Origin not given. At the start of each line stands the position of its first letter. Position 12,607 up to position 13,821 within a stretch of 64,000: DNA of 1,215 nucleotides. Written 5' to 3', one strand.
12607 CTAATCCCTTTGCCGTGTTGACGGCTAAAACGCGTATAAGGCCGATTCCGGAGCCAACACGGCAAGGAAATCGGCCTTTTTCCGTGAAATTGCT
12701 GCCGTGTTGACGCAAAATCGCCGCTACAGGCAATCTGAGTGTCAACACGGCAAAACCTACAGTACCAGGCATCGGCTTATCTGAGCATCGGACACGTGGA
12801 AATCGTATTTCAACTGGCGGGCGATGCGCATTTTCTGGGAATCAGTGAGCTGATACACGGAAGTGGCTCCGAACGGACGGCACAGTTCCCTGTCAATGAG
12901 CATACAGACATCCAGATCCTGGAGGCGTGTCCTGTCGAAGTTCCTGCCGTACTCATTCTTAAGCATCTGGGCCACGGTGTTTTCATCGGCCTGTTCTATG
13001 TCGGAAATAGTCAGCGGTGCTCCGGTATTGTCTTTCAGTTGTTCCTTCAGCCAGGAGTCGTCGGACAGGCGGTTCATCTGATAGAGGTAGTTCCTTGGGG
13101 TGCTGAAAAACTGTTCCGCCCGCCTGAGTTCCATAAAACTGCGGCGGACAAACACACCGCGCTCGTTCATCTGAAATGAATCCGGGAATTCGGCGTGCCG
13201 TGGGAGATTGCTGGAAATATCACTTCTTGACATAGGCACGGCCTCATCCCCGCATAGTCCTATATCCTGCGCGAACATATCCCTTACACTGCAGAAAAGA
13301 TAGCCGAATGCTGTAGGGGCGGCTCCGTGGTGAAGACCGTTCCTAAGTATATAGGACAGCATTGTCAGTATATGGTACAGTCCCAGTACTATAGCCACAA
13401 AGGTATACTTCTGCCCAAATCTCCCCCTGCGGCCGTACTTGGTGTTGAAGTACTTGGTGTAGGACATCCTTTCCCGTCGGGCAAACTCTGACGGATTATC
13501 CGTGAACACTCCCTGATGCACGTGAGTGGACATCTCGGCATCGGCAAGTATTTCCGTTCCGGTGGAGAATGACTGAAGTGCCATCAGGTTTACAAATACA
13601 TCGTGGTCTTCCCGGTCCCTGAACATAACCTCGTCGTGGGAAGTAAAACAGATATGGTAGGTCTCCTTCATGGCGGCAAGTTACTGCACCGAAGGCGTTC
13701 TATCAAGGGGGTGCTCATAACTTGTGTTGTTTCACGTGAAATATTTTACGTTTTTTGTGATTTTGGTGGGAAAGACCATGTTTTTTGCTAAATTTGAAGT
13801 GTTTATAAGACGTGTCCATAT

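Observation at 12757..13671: IS200-like HUH/Y1 transposase homologue abutting a repeat copy: candidate RAYT-REP system in a Bacteroidota genome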

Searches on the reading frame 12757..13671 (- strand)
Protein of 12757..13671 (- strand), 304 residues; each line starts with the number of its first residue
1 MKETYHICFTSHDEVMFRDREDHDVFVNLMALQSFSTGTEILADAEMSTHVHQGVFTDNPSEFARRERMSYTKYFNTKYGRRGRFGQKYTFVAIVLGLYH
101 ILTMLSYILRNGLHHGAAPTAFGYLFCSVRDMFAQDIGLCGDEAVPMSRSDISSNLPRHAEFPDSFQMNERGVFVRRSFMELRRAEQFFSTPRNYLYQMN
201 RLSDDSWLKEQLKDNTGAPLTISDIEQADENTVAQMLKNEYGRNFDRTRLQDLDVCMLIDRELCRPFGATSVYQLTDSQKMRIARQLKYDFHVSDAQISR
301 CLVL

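Call 3: search_protein_families(library=pfam, proteins=[window:12757-13671:-], max_evalue=10)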
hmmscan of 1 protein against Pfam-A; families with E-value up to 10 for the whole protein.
window:12757-13671:- (304 aa): 0 families

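Call 4: search_protein_families(library=ncbifam, proteins=[window:12757-13671:-], max_evalue=10)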
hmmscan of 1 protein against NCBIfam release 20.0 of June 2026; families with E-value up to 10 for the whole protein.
window:12757-13671:- (304 aa): 0 families

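Call 6: find_homologous_proteins(query=window:12757-13671:-)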
Query window:12757-13671:- (304 aa): 395 proteins with E <= 0.001 among 1094 candidates; the best 120 are listed.
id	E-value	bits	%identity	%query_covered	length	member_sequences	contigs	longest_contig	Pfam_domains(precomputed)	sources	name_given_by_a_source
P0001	2.7e-199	678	97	100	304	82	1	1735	-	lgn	-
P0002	1.0e-177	607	85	100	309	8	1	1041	-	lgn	-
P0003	3.1e-175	599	84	100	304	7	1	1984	-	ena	-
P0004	1.6e-173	594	83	100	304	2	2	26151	-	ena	-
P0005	5.8e-173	592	84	100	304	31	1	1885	-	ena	-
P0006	3.4e-171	586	82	100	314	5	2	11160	-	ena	-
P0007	1.4e-168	577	81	100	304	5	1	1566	-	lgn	-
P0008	1.2e-165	568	79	100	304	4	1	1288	-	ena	-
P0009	1.4e-162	558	78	100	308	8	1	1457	-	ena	-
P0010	8.1e-161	552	82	95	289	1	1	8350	-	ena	-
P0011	8.8e-160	549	78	100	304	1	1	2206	-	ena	-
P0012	1.2e-143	496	70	100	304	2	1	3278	-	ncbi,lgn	-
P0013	1.5e-143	495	70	100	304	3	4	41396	-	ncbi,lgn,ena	-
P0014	7.0e-140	483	70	100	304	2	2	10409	-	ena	-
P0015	3.9e-139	481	70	99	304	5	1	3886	-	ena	-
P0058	4.5e-131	454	65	100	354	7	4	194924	-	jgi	-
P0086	1.3e-128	446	64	100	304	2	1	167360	-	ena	-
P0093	3.5e-128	445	64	100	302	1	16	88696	-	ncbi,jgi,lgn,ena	-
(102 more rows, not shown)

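Call 7: search_solved_structures(query=window:12757-13671:-, max_evalue=10, show_alignments=3)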
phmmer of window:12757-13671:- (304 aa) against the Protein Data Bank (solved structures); distinct sequences matched with E-value up to 10: 0.

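Call 15: search_solved_structures(query=A1, max_evalue=10, show_alignments=3)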
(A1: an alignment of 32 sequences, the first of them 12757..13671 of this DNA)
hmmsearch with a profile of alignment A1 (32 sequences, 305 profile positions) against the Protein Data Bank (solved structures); distinct sequences matched with E-value up to 10: 2.
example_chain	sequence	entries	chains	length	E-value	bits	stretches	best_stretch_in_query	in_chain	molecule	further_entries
4yw1_A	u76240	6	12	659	0.61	12.5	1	113-154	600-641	Neuraminidase C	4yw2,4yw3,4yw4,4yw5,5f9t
4yz1_A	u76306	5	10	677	0.64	12.5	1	113-153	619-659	Putative neuraminidase | Sialidase NanC | Neuraminidase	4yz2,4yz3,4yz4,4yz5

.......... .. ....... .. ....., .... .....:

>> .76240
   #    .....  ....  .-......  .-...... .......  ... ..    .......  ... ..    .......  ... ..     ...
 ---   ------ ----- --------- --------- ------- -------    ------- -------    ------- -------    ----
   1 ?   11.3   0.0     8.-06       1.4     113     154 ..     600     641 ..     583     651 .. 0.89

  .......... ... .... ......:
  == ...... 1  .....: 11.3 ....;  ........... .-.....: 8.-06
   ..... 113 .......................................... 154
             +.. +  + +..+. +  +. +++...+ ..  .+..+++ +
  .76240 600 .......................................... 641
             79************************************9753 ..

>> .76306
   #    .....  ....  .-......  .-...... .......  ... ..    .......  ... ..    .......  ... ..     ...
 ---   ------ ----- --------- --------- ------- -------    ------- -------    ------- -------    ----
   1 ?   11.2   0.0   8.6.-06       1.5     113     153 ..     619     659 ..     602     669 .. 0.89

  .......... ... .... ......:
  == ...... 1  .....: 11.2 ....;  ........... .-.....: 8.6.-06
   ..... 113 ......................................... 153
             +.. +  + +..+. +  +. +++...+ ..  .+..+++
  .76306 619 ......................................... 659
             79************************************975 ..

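Call 18: find_encoding_contigs(protein=window:12757-13671:-, flank=10000, max_places=6)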
Protein window:12757-13671:- (304 aa): 8 contigs read that carry it; 6 places shown.
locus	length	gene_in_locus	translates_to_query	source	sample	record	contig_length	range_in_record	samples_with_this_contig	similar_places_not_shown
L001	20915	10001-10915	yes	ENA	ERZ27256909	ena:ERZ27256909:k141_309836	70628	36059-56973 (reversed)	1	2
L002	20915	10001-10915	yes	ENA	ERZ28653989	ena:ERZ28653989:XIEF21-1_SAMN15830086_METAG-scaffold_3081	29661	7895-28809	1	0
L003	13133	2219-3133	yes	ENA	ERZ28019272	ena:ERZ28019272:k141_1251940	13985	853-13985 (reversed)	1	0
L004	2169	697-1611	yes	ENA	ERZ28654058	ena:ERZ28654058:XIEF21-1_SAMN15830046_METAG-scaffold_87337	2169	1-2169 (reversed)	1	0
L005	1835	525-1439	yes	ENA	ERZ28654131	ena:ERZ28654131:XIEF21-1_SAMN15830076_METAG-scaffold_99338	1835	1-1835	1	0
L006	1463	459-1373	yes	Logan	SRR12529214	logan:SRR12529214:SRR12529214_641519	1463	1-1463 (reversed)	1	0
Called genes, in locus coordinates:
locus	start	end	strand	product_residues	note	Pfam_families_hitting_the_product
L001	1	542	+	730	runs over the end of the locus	PF14508:GH97_N, PF10566:Glyco_hydro_97, PF14509:GH97_C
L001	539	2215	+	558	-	PF00485:PRK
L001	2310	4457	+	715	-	PF07715:Plug, PF00593:TonB_dep_Rec_b-barrel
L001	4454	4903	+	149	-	-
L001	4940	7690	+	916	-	PF00005:ABC_tran (faint), PF02463:SMC_N (faint), PF13191:AAA_16 (faint), PF20703:nSTAND1 (faint), PF17760:UvrA_inter, PF17755:UvrA_DNA-bind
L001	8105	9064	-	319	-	PF01408:GFO_IDH_MocA, PF02894:GFO_IDH_MocA_C (weak), PF22725:GFO_IDH_MocA_C3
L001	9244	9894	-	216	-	PF00881:Nitroreductase, PF14512:TM1586_NiRdase (faint)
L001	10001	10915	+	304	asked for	-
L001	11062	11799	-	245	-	PF06161:DUF975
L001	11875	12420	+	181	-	PF04011:LemA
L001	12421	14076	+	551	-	PF09972:DUF2207 (weak), PF20990:DUF2207_C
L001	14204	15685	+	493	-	PF00370:FGGY_N, PF02782:FGGY_C (weak)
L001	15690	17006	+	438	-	PF01261:AP_endonuc_2, PF27526:XylA2_C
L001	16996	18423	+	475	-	PF07690:MFS_1, PF00083:Sugar_tr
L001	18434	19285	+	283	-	PF00456:Transketolase_N, PF13292:DXP_synthase_N (weak), PF00676:E1_dh, PF09364:XFP_N (weak)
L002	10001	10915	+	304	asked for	-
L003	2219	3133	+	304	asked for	-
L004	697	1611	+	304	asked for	-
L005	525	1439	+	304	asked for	-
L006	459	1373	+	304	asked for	-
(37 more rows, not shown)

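Call 19: find_encoding_contigs(protein=P0004, flank=10000, max_places=4)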
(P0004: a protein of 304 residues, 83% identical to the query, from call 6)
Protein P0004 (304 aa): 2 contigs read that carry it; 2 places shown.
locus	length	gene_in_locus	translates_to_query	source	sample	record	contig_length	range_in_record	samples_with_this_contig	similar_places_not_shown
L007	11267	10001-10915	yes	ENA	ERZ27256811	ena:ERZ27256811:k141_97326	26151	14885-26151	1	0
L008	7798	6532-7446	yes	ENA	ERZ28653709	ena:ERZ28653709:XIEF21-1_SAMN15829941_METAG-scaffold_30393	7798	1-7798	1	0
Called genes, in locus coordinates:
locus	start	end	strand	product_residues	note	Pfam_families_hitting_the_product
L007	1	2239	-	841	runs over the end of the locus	PF06439:3keto-disac_hyd (weak), PF22848:ASD1_dom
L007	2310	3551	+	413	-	PF00375:SDF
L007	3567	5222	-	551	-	PF09972:DUF2207, PF20990:DUF2207_C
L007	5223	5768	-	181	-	PF04011:LemA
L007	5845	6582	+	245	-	PF06161:DUF975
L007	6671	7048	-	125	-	-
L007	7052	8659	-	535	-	PF01979:Amidohydro_1 (faint), PF07969:Amidohydro_3 (weak)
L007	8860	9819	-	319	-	PF01408:GFO_IDH_MocA, PF01488:Shikimate_DH (faint), PF03807:F420_oxidored (weak), PF02894:GFO_IDH_MocA_C (weak), PF22725:GFO_IDH_MocA_C3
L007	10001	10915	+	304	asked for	-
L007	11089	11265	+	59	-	?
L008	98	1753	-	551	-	PF09972:DUF2207, PF20990:DUF2207_C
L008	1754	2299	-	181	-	PF04011:LemA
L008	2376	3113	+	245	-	PF06161:DUF975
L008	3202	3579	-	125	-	-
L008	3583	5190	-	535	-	PF01979:Amidohydro_1 (faint), PF07969:Amidohydro_3 (weak)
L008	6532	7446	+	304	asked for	-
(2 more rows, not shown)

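Call 20: predict_structure(alignment_id=A1)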
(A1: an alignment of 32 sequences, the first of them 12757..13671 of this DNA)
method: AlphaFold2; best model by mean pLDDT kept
length: 304 residues; sequences in the alignment: 32
mean_pLDDT: 85.9   pTM: 0.86
mean pLDDT of the five models: 85.9, 78.2, 78.0, 58.3, 57.2
residues with pLDDT >= 90: 157; 70-90: 111; 50-70: 32; < 50: 4
segments of 3 or more residues with pLDDT < 50: 242-244
pLDDT, mean of each block of 10 residues (from residue 1): 90 87 95 95 91 95 93 93 73 92 89 64 84 81 90 88 94 95 89 85 71 68 82 73 54 90 93 95 96 89 90
secondary structure, 60 per line:
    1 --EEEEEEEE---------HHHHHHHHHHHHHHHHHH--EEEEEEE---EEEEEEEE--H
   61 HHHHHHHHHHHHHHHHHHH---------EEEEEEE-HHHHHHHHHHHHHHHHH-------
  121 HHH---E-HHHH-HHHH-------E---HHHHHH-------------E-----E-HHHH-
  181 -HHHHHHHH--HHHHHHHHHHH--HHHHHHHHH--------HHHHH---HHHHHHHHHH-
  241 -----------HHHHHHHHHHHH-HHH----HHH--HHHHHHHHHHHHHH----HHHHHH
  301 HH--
elements in order: E3-10 H20-37 E40-46 E50-57 H60-79 E89-95 H97-113 H129-132 H134-137 H149-154 H176-179 H182-189 H192-202 H205-213 H222-226 H230-239 H252-263 H277-290 H295-302

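Call 21: find_encoding_contigs(protein=P0013, flank=10000, max_places=4)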
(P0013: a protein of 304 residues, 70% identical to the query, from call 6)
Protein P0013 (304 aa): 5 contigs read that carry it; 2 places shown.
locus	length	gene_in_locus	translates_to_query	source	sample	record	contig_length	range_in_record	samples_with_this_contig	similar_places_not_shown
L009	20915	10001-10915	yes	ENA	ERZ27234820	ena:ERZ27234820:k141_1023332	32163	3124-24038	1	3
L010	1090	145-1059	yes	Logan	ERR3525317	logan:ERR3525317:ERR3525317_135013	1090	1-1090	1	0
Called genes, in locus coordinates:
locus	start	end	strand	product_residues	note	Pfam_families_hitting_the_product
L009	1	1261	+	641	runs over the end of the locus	PF01182:Glucosamine_iso, PF02585:PIG-L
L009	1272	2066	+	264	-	PF01182:Glucosamine_iso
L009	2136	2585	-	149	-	-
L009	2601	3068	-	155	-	-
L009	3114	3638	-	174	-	-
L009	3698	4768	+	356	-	PF00478:IMPDH, PF03060:NMO (weak), PF01070:FMN_dh (weak)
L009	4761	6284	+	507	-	PF00117:GATase, PF02540:NAD_synthase (weak), PF00958:GMP_synt_C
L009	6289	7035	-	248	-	PF00106:adh_short, PF08659:KR, PF13561:adh_short_C2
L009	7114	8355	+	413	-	PF05221:AdoHcyase, PF02826:2-Hacid_dh_C, PF00670:AdoHcyase_NAD, PF07991:KARI_N (weak)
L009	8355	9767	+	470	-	PF06965:Na_H_antiport_1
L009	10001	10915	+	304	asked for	-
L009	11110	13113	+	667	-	PF00122:E1-E2_ATPase, PF00702:Hydrolase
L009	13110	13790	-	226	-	PF00156:Pribosyltran (weak)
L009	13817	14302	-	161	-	PF02542:YgbB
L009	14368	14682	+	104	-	-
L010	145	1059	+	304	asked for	-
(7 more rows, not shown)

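Call 22: find_encoding_contigs(protein=P0093, flank=10000, max_places=6)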
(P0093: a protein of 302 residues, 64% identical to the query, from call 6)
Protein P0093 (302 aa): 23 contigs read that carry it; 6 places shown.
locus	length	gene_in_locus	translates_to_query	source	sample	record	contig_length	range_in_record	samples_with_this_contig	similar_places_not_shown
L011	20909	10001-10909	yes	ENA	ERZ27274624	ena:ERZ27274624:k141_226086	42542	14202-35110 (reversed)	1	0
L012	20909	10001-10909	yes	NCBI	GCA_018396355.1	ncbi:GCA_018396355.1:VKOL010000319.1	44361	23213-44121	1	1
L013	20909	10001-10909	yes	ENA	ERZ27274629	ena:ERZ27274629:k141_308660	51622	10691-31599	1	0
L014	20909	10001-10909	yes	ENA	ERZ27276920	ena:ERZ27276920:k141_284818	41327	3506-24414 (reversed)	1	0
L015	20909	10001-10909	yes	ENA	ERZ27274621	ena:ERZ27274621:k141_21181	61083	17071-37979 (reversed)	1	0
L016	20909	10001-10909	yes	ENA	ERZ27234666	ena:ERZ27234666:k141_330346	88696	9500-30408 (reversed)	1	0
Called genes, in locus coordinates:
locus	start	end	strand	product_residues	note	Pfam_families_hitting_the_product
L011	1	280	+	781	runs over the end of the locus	PF00933:Glyco_hydro_3, PF01915:Glyco_hydro_3_C, PF14310:Fn3-like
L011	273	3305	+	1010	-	PF02837:Glyco_hydro_2_N, PF22666:Glyco_hydro_2_N2 (weak), PF00703:Glyco_hydro_2 (weak), PF02836:Glyco_hydro_2_C, PF16353:LacZ_4, PF02929:Bgal_small_N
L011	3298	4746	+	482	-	PF01120:Alpha_L_fucos, PF00754:F5_F8_type_C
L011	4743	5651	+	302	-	PF01734:Patatin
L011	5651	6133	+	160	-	PF00356:LacI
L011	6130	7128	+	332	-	PF04041:Glyco_hydro_130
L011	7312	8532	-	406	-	PF03235:GmrSD_N, PF01844:HNH (weak)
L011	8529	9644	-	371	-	PF13651:EcoRI_methylase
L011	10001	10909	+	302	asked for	-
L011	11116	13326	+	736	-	PF17678:Glyco_hydro_92N, PF07971:Glyco_hydro_92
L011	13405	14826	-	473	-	PF06824:Glyco_hydro_125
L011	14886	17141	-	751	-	PF17678:Glyco_hydro_92N, PF07971:Glyco_hydro_92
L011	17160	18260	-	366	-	PF02706:Wzz (weak)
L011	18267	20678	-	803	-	PF02563:Poly_export, PF10531:SLBB (weak), PF22461:SLBB_2, PF10531:SLBB, PF22461:SLBB_2 (weak), PF10531:SLBB (weak)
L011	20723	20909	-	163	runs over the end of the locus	PF03479:PCC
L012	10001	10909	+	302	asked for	-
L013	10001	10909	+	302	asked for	-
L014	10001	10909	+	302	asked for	-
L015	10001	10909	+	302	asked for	-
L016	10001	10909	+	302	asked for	-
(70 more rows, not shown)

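Call 24: search_protein_representatives(alignment_id=A1)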
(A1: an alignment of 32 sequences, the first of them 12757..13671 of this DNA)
Query: 32 sequences, 305 profile positions. Proteins with E-value up to 0.001 (for the whole library): 1670; up to 1e-10: 376; up to 1e-30: 139. The best 150 are listed.
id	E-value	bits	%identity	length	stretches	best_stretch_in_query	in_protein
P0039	1.0e-171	586.6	-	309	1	1-304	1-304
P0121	1.9e-123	428.0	-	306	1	1-236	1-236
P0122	1.4e-109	382.5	-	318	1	1-304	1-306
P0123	1.8e-103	362.4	-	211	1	1-211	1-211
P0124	1.5e-102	359.4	-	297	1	25-244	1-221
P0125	3.0e-102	358.4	-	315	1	5-304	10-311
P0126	8.2e-101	353.7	-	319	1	1-302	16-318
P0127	9.4e-99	346.9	-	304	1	1-304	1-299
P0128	8.3e-97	340.6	-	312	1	1-303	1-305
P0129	2.3e-96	339.1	-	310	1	2-304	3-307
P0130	6.0e-96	337.7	-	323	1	1-303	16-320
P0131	2.7e-95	335.6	-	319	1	1-302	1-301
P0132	1.3e-94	333.3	-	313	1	1-304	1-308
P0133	5.9e-92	324.6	-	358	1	1-304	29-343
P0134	8.6e-91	320.8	-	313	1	1-304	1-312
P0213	3.1e-50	187.6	-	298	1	4-302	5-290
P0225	1.6e-45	172.1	-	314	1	4-303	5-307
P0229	9.8e-45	169.5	-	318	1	4-302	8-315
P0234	2.6e-42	161.6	-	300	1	4-303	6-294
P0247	2.2e-33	132.3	-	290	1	2-303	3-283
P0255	1.2e-31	126.6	-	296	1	4-143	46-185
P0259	2.0e-30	122.6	-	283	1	1-302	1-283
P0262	8.5e-30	120.5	-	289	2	4-205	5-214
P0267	1.3e-28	116.6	-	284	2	2-206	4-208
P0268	1.3e-28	116.6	-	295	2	3-208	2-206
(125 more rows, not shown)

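Call 25: search_protein_families(library=pfam, proteins=[P0259, P0247, P0262, P0267, P0268, P0234, P0225, P0229, P0213, P0255], max_evalue=1)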
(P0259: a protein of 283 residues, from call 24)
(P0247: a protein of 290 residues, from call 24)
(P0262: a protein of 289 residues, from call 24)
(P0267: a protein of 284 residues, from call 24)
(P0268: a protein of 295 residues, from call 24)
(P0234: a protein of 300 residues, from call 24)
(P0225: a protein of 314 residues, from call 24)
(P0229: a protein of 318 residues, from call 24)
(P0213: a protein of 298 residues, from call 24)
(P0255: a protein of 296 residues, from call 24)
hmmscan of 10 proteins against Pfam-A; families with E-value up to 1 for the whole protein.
P0259 (283 aa): 2 families
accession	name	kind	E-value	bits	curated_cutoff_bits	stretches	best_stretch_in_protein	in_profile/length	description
PF01797.21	Y1_Tnp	-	0.0016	19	23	1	8-83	12-89/121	Transposase IS200 like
PF06575.17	DUF1132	-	0.12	13.2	25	1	175-243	22-94/101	Protein of unknown function (DUF1132)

P0247 (290 aa): 1 family
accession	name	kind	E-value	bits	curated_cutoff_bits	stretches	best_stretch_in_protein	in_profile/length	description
PF01797.21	Y1_Tnp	-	0.00067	20.2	23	1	37-83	38-87/121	Transposase IS200 like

P0262 (289 aa): 2 families
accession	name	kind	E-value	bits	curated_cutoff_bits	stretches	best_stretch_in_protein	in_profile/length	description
PF01797.21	Y1_Tnp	-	0.0053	17.3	23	1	28-81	30-86/121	Transposase IS200 like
PF16129.10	DUF4841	-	0.12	13.2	25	1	102-144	11-54/69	Domain of unknown function (DUF4841)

P0267 (284 aa): 2 families
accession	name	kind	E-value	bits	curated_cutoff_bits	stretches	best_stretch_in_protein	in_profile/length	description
PF01797.21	Y1_Tnp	-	6.1e-06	26.8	23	1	34-85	35-89/121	Transposase IS200 like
PF25423.1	DUF7893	-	0.22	12.2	27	1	53-115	11-74/90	Domain of unknown function (DUF7893)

P0268 (295 aa): 1 family
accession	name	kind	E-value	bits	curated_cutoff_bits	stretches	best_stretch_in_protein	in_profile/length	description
PF01797.21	Y1_Tnp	-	0.00034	21.2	23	1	33-106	37-118/121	Transposase IS200 like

P0234 (300 aa): 1 family
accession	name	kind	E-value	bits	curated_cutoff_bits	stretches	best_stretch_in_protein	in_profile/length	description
PF01797.21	Y1_Tnp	-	0.00012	22.6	23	1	7-83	7-86/121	Transposase IS200 like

P0225 (314 aa): 2 families
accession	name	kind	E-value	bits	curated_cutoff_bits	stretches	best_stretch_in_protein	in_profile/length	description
PF01797.21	Y1_Tnp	-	0.0012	19.4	23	1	6-109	7-118/121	Transposase IS200 like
PF24563.1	KH_Mug60-KHD4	-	0.026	14.8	27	1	235-255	19-39/70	Mug60/KHD4 KH type I domain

P0229 (318 aa): 1 family
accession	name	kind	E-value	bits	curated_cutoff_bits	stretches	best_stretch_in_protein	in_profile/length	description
PF01797.21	Y1_Tnp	-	3.9e-05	24.2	23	1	9-85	7-86/121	Transposase IS200 like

P0213 (298 aa): 2 families
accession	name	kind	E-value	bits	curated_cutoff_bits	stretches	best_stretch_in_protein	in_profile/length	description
PF01797.21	Y1_Tnp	-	0.05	14.2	23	1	34-82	35-86/121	Transposase IS200 like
PF00697.28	PRAI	-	0.33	11.1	22.7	1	225-276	40-90/193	N-(5'phosphoribosyl)anthranilate (PRA) isomerase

P0255 (296 aa): 1 family
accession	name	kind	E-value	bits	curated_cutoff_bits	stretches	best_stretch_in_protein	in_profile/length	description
PF01797.21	Y1_Tnp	-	0.002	18.7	23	1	46-132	6-96/121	Transposase IS200 like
